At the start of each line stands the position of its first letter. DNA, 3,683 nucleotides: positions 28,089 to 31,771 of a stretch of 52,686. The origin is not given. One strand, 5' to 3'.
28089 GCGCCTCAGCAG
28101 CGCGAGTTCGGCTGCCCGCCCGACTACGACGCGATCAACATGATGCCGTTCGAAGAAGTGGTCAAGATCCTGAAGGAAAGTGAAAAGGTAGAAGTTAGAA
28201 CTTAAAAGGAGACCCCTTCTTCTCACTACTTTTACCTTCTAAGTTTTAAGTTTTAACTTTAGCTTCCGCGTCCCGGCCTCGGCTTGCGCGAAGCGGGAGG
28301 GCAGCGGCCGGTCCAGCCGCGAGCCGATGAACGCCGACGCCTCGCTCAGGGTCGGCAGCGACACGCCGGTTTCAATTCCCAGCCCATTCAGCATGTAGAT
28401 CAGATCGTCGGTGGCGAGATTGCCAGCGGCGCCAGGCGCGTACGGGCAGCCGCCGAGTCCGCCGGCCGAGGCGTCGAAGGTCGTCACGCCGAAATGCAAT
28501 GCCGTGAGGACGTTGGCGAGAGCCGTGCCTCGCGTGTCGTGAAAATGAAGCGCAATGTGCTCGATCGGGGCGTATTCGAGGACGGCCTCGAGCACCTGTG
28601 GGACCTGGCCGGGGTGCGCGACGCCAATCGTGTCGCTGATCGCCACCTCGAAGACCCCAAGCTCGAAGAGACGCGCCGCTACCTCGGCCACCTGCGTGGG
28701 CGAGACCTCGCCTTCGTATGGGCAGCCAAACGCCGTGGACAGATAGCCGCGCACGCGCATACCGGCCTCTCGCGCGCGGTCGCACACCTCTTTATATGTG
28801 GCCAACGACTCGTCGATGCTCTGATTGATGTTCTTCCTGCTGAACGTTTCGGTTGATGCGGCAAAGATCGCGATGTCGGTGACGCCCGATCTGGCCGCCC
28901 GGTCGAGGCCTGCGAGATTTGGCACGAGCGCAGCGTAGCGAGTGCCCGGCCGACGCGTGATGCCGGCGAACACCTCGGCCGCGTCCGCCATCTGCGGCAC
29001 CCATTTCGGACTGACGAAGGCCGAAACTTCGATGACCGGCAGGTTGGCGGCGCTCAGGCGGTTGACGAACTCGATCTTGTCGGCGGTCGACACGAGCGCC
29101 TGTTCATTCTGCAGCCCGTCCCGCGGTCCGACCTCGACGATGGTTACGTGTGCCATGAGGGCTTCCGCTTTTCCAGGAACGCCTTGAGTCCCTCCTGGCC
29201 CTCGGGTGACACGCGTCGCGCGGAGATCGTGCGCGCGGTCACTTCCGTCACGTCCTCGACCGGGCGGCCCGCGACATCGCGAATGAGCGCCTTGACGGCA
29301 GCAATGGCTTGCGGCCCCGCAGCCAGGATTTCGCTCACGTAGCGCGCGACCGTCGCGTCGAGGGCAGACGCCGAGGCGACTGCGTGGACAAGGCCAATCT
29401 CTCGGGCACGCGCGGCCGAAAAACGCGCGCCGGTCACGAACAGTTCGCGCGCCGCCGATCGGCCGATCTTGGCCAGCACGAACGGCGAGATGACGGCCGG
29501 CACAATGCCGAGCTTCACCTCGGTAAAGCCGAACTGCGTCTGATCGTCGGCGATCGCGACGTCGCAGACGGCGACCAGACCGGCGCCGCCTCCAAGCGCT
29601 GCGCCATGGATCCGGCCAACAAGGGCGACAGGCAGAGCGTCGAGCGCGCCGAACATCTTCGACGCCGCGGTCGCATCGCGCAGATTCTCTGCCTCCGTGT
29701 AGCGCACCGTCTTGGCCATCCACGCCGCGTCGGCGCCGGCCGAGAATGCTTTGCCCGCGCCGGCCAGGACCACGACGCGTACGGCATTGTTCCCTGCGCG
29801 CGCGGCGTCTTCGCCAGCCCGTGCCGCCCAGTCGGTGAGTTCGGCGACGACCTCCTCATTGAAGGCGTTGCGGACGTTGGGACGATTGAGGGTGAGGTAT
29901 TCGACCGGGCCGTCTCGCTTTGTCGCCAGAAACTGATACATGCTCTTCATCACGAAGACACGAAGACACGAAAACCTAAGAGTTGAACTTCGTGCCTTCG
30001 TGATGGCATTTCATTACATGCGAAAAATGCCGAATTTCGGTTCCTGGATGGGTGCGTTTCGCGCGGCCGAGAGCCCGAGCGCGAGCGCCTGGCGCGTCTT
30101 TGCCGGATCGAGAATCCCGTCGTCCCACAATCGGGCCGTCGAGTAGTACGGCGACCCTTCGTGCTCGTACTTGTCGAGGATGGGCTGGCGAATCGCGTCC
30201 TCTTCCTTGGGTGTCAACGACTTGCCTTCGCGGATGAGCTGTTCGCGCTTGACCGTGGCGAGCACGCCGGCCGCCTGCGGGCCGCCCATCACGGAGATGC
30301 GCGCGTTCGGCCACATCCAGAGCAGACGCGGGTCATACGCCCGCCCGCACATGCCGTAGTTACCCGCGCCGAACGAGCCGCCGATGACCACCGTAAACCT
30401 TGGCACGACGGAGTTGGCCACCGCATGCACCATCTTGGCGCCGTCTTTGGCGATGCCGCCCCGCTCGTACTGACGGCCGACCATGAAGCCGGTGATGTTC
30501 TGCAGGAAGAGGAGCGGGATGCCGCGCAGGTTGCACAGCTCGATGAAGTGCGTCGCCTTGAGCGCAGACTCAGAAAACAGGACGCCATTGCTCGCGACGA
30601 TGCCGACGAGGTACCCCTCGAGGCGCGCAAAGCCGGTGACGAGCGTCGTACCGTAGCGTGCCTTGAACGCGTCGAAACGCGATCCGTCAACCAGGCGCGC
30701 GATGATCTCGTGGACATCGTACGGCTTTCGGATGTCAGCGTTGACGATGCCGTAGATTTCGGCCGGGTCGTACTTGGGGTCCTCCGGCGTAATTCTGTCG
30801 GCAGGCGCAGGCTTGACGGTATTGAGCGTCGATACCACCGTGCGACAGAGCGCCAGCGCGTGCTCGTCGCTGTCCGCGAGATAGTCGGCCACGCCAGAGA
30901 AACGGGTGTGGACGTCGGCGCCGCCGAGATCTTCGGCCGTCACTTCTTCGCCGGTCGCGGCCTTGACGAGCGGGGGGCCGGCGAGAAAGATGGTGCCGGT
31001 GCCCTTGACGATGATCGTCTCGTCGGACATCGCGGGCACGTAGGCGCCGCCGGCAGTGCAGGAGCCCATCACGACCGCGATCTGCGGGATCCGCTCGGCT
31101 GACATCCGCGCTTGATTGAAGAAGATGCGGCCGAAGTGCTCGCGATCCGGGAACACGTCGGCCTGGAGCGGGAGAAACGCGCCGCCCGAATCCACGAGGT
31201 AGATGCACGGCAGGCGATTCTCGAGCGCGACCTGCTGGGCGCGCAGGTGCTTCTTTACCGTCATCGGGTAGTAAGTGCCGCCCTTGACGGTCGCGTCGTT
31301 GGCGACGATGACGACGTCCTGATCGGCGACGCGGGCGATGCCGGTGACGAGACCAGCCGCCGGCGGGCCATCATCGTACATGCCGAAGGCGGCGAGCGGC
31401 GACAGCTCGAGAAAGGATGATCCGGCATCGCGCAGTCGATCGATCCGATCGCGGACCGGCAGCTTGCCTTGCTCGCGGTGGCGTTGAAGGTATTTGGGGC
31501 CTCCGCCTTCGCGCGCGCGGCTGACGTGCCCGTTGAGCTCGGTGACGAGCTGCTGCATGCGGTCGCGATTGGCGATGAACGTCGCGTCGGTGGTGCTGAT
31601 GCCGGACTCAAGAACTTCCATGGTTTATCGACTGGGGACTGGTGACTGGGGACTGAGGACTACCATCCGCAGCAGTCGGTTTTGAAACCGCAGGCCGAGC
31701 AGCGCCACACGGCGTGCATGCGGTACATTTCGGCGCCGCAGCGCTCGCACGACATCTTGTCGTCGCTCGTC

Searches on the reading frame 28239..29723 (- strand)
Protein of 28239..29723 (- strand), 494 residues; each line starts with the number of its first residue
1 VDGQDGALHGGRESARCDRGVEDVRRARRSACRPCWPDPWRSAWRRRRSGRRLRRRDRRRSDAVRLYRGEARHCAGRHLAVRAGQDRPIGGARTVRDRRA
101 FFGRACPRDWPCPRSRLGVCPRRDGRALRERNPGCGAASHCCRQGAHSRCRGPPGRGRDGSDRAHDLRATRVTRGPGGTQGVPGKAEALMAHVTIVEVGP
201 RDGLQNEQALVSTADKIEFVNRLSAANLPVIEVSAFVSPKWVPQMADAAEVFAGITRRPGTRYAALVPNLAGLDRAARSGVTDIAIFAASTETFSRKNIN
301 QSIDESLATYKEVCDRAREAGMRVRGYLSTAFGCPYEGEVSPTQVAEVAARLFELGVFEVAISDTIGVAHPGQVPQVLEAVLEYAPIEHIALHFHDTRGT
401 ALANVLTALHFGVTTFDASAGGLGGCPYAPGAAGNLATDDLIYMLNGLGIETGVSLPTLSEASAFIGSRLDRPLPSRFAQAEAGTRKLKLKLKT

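Call 60: search_protein_families(library=pfam, proteins=[window:28239-29723:-], max_evalue=0.001)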
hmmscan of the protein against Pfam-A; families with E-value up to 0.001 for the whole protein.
window:28239-29723:- (494 aa): 1 family
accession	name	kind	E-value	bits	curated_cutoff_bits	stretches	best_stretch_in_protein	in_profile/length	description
PF00682.25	HMGL-like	-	2.6e-49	168.4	29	1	193-466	2-260/260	HMGL-like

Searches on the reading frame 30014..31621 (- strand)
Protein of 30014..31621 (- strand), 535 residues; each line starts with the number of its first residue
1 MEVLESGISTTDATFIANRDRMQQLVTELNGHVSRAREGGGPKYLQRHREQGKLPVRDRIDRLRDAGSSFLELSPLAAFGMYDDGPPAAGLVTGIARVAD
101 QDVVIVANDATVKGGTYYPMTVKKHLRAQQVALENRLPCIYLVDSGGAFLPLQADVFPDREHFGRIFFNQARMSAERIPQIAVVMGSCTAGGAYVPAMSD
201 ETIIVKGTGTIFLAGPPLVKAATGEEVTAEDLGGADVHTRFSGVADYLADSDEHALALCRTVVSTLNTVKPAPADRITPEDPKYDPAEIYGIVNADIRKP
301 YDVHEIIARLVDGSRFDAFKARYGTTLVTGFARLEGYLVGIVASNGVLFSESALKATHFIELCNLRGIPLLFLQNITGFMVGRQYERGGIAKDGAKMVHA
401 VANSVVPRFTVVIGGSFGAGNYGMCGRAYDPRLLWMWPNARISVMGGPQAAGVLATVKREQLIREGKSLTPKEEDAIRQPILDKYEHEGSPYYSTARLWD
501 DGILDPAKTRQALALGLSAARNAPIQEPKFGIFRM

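Call 60: search_protein_families(library=pfam, proteins=[window:30014-31621:-], max_evalue=0.001)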
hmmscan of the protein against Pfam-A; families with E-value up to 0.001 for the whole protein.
window:30014-31621:- (535 aa): 2 families
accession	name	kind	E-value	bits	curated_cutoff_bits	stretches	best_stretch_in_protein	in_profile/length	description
PF01039.27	Carboxyl_trans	-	2.4e-146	488.7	22.3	1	48-528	2-486/493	Carboxyl transferase domain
PF03255.19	ACCA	-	7e-11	42.3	23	1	90-205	93-213/310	Acetyl co-enzyme A carboxylase carboxyltransferase-like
